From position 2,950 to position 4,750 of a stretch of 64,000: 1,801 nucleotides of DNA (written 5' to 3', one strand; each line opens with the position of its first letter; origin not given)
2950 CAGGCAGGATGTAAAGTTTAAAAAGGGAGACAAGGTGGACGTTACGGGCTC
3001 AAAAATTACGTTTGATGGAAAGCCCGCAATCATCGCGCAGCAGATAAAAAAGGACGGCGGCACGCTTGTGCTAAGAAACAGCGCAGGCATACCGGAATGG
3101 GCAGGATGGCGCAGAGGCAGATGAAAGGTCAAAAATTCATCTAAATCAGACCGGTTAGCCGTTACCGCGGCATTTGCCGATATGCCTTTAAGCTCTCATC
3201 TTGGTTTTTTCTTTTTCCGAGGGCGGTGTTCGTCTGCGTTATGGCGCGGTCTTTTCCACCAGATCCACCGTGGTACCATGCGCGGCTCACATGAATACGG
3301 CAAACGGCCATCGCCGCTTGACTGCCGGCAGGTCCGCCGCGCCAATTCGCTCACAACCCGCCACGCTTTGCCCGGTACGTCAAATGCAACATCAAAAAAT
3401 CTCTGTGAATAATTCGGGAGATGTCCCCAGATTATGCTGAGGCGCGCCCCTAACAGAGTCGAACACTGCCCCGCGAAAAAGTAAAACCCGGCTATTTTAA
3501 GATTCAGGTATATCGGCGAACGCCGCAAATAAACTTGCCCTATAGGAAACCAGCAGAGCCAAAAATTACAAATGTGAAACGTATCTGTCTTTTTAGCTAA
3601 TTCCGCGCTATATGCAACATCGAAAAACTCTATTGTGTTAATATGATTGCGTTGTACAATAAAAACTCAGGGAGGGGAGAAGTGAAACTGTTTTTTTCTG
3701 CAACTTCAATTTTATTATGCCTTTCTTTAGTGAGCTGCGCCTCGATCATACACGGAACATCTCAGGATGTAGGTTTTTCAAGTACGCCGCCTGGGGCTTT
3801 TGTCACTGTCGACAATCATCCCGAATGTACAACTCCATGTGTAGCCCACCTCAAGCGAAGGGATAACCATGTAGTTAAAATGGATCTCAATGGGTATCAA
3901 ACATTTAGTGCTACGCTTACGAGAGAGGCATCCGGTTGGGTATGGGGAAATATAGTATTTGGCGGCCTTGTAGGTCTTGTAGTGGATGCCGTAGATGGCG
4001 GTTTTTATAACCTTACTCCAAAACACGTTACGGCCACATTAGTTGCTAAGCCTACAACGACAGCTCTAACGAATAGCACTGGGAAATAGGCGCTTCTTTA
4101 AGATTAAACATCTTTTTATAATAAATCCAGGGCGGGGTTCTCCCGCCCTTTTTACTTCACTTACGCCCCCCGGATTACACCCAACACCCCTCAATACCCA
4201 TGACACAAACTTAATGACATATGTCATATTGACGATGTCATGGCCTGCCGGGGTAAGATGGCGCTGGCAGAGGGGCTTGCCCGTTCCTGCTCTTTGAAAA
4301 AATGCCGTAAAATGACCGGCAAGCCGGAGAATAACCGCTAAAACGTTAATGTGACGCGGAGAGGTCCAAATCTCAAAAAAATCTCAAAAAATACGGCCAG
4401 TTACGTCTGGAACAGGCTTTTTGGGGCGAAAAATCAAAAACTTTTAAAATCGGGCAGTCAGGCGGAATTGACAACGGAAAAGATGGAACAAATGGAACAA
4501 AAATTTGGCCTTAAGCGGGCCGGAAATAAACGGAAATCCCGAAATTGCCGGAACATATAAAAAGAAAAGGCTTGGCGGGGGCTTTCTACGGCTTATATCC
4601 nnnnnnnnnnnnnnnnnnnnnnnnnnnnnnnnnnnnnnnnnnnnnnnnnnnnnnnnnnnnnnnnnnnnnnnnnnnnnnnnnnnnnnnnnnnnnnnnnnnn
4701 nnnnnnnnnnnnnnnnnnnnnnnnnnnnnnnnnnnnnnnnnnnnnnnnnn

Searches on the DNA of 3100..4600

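Call 61: search_rna_families(source=window, start=3100, end=4600, threshold=evalue, max_evalue=5)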
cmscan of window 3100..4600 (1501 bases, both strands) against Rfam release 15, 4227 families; matches with E-value up to 5: 2.
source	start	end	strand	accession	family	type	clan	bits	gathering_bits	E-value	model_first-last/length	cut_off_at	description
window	4082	4160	+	RF00558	L20_leader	Cis-reg; leader;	-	21.2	58.7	0.27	1-127/127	no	Ribosomal protein L20 leader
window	3728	3797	-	RF01200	SNORD125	Gene; snRNA; snoRNA; CD-box;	CL00067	17.9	56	3.2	1-97/97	no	Small nucleolar RNA SNORD125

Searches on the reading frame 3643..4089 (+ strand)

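Call 72: search_protein_families(library=pfam, proteins=[window:3643-4089:+], max_evalue=0.01)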
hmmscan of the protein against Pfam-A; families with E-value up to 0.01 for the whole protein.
window:3643-4089:+ (148 aa): 1 family
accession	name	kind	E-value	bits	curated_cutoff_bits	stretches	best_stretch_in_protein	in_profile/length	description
PF08308.17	PEGA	-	2.1e-06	27.9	20.8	1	46-96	7-57/71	PEGA domain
